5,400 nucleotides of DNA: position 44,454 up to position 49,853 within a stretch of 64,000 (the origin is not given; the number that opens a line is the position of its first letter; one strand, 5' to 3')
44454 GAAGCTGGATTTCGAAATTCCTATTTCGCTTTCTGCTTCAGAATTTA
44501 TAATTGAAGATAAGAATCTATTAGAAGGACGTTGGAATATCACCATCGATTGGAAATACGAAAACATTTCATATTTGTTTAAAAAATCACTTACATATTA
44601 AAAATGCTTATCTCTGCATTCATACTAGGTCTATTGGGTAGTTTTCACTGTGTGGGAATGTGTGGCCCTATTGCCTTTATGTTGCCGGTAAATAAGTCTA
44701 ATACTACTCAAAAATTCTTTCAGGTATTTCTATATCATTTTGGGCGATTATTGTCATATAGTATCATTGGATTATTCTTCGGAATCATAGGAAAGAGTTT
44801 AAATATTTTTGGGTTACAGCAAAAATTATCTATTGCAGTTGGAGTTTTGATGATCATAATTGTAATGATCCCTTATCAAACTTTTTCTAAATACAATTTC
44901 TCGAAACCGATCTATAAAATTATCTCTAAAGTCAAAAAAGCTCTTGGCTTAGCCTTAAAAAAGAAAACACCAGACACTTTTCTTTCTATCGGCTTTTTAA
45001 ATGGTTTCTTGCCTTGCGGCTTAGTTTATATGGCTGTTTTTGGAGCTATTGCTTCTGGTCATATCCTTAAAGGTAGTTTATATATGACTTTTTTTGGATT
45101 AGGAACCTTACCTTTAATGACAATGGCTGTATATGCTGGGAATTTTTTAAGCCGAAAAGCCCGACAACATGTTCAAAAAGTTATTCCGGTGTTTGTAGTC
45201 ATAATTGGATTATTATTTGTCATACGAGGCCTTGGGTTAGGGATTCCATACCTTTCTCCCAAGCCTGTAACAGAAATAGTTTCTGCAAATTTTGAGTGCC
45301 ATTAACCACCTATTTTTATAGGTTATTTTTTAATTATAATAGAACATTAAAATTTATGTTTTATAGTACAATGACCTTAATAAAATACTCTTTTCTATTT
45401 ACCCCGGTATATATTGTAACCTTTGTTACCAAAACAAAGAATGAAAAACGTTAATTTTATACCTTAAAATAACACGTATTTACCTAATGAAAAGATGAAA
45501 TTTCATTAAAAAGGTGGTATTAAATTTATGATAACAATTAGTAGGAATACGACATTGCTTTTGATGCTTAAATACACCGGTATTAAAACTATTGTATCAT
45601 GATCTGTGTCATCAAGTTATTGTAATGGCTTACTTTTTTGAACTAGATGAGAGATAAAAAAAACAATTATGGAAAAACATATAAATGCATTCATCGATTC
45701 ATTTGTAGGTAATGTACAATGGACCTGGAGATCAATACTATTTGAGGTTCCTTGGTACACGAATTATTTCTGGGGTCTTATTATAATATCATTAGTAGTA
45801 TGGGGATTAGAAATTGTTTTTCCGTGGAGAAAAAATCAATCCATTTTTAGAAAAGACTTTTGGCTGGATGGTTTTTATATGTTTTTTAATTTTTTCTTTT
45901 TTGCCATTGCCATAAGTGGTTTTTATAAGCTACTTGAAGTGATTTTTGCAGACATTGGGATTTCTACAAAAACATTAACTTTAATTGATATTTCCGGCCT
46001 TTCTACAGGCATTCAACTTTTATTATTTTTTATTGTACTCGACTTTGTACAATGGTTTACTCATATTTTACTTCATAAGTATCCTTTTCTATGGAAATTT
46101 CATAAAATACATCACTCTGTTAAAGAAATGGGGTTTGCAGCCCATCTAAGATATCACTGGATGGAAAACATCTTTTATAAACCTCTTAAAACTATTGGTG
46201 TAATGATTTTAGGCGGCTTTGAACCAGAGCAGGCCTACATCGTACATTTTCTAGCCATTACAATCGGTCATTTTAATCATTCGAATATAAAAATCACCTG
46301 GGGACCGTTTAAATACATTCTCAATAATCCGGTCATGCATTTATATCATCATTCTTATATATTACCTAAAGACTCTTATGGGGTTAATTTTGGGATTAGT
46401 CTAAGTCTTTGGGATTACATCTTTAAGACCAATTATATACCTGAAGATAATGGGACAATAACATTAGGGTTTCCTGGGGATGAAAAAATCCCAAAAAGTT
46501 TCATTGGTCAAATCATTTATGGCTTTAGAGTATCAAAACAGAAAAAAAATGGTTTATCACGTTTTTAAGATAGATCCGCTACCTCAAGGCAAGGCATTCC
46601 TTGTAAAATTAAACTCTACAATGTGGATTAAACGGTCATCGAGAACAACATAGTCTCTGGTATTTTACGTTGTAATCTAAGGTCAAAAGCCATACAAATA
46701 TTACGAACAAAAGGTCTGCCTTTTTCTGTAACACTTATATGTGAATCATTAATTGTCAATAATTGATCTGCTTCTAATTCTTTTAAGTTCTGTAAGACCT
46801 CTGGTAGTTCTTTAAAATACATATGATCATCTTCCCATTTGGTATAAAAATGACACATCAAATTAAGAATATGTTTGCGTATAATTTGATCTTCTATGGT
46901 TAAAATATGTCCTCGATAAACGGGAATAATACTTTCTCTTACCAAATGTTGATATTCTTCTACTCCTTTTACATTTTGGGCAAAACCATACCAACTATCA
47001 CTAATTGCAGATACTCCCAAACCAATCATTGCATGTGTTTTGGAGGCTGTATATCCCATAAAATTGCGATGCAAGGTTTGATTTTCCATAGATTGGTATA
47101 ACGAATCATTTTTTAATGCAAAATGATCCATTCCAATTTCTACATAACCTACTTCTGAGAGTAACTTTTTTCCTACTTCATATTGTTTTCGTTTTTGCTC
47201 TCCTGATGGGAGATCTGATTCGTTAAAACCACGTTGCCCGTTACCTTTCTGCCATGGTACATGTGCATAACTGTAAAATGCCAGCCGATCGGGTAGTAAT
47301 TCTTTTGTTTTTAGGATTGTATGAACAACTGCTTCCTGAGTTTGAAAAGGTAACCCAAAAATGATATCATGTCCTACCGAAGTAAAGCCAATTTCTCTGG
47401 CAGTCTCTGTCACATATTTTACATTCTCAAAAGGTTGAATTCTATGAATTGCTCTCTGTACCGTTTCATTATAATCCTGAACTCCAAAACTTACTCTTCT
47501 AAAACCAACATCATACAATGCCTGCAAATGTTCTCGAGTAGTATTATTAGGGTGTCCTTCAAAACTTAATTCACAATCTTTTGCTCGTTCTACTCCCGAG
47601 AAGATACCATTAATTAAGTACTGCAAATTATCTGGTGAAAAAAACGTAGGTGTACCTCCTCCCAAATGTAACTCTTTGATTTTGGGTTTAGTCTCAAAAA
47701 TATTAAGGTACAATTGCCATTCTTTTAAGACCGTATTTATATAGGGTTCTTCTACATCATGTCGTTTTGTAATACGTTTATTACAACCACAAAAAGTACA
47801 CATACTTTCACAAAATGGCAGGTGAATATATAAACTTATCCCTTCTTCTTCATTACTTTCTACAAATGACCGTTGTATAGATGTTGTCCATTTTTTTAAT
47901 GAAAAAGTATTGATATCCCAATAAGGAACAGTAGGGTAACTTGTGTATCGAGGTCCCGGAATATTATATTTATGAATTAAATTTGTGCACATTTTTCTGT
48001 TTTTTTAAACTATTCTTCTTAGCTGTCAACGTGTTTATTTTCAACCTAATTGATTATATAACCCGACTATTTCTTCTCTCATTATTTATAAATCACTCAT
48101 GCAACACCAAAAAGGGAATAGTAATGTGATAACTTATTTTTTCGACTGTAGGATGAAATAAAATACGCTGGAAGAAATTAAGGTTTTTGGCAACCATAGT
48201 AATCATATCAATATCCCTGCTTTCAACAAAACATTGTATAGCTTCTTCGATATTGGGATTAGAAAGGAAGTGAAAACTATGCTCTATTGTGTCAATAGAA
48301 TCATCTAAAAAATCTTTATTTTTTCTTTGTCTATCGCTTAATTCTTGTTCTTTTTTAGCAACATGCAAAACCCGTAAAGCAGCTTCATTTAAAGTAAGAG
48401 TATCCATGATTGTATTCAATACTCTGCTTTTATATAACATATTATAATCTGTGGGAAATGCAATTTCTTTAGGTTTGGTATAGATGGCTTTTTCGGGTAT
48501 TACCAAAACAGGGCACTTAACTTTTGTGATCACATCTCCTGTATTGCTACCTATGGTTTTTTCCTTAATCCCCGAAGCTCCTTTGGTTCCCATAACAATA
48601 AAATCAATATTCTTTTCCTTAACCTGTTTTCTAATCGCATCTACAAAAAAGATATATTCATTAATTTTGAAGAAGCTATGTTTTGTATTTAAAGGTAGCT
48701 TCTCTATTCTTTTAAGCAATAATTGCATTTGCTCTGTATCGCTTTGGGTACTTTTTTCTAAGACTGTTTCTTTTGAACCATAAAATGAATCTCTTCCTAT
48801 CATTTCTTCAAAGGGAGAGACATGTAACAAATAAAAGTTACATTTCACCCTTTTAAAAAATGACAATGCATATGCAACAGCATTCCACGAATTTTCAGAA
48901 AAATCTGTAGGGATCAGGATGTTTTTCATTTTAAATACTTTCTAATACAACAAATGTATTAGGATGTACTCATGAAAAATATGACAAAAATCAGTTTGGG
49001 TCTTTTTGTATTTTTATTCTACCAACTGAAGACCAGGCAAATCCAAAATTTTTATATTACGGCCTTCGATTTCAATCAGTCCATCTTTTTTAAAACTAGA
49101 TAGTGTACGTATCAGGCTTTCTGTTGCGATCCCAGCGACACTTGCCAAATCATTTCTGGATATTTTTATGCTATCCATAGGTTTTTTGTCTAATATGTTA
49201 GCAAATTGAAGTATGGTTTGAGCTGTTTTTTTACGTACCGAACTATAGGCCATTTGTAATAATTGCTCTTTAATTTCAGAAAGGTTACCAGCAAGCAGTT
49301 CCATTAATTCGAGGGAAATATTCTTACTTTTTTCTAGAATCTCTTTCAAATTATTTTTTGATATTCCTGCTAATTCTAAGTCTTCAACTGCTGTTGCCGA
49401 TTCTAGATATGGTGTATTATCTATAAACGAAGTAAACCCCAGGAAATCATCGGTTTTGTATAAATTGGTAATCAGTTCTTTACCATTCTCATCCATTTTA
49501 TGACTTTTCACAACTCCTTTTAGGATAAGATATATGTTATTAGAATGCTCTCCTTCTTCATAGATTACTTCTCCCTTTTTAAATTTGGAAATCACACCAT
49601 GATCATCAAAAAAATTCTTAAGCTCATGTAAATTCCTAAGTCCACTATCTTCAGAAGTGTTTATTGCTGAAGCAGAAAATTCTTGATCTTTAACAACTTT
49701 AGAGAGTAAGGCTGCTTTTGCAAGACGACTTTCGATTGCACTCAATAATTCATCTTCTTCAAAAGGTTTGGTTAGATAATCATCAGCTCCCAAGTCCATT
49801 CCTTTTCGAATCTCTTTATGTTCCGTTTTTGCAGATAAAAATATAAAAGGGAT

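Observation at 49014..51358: FixL-like PAS kinase translationally coupled to a REC-Crp/Fnr fusion regulator: a possible one-step FixLJ-FixK cascade in a Flavobacterium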

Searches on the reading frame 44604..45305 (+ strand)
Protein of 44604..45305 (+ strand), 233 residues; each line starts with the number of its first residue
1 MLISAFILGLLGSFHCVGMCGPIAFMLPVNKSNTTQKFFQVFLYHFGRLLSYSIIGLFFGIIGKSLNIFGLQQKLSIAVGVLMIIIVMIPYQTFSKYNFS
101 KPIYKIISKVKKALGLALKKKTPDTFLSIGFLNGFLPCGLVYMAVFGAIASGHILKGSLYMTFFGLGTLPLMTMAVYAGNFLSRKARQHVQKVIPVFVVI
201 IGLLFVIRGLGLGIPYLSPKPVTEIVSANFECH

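Call 12: search_protein_families(library=pfam, proteins=[window:44604-45305:+], max_evalue=0.001)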
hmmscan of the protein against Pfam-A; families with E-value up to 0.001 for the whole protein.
window:44604-45305:+ (233 aa): 2 families
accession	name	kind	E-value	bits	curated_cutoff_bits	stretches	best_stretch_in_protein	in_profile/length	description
PF13386.12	DsbD_2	-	1.9e-55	188.3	24.9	1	5-203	2-198/199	Cytochrome C biogenesis protein transmembrane region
PF02683.22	DsbD_TM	-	1.8e-06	27.9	27.1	1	2-200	5-206/219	Cytochrome C biogenesis protein transmembrane domain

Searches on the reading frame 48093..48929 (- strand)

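Call 41: search_protein_families(library=pfam, proteins=[window:48093-48929:-], max_evalue=0.001)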
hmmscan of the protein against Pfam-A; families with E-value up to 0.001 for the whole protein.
window:48093-48929:- (278 aa): 1 family
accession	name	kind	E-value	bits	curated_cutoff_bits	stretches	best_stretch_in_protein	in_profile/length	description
PF00582.32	Usp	-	3.1e-28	99.5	24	2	1-145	1-141/141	Universal stress protein family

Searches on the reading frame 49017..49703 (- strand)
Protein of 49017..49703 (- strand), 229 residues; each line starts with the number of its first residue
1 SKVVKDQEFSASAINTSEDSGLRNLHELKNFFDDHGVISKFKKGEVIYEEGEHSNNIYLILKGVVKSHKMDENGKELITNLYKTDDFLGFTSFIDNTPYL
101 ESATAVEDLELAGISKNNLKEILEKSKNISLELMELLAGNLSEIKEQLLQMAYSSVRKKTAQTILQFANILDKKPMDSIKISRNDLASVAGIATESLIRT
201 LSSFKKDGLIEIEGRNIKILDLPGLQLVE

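Call 43: search_solved_structures(query=window:49017-49703:-, max_evalue=0.00001, show_alignments=3)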
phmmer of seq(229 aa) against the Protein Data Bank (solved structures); distinct sequences matched with E-value up to 0.00001: 55.
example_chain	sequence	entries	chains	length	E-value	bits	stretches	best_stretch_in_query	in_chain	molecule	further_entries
4cyd_A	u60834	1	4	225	5.6e-18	69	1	30-223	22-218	PROBABLE TRANSCRIPTION REGULATOR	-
4byy_A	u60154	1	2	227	5.7e-18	69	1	30-223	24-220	TRANSCRIPTIONAL REGULATOR, CRP/FNR FAMILY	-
3r6s_A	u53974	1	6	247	7.5e-18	68.6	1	30-223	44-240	transcription regulator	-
3h3u_A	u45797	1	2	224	2.9e-16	63.4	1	41-222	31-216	PROBABLE TRANSCRIPTIONAL REGULATORY PROTEIN (PROBABLY CRP/FNR-FAMILY)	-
3mzh_A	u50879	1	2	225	3e-16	63.4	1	41-222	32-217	PROBABLE TRANSCRIPTIONAL REGULATORY PROTEIN (PROBABLY CRP/FNR-FAMILY)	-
3d0s_A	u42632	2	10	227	3.1e-16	63.3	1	41-222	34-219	TRANSCRIPTIONAL REGULATORY PROTEIN | PROBABLE TRANSCRIPTIONAL REGULATORY PROTEIN (PROBABLY CRP/ FNR-FAMILY)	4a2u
3i54_A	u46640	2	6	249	4.1e-16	62.9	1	41-222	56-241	Transcriptional regulator, Crp/Fnr family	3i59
4i09_A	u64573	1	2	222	3e-15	60.1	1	31-219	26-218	Catabolite gene activator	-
1hw5_A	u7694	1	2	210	3.6e-15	59.9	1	31-219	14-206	CATABOLITE GENE ACTIVATOR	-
6dt4_A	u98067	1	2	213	3.6e-15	59.9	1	31-219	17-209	Cyclic AMP receptor protein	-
4i0b_A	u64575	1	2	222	5.3e-15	59.3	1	31-219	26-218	Catabolite gene activator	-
1i5z_A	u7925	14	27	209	6.7e-15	59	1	31-219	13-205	CATABOLITE GENE ACTIVATOR PROTEIN | CATABOLITE GENE ACTIVATOR PROTEIN (CAP) | PROTEIN (CATABOLITE GENE ACTIVATOR PROTEIN (CAP))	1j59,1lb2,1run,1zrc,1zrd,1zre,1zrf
4bh9_A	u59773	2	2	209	6.7e-15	59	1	31-219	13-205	cAMP-activated global transcriptional regulator CRP | CAMP RECEPTOR PROTEIN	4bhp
1g6n_A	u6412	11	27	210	6.8e-15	59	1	31-219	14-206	CATABOLITE GENE ACTIVATOR PROTEIN | PROTEIN (CATABOLITE GENE ACTIVATOR PROTEIN) | Catabolite gene activator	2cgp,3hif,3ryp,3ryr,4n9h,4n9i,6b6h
1o3q_A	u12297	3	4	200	7.6e-15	58.8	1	31-219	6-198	CATABOLITE GENE ACTIVATOR PROTEIN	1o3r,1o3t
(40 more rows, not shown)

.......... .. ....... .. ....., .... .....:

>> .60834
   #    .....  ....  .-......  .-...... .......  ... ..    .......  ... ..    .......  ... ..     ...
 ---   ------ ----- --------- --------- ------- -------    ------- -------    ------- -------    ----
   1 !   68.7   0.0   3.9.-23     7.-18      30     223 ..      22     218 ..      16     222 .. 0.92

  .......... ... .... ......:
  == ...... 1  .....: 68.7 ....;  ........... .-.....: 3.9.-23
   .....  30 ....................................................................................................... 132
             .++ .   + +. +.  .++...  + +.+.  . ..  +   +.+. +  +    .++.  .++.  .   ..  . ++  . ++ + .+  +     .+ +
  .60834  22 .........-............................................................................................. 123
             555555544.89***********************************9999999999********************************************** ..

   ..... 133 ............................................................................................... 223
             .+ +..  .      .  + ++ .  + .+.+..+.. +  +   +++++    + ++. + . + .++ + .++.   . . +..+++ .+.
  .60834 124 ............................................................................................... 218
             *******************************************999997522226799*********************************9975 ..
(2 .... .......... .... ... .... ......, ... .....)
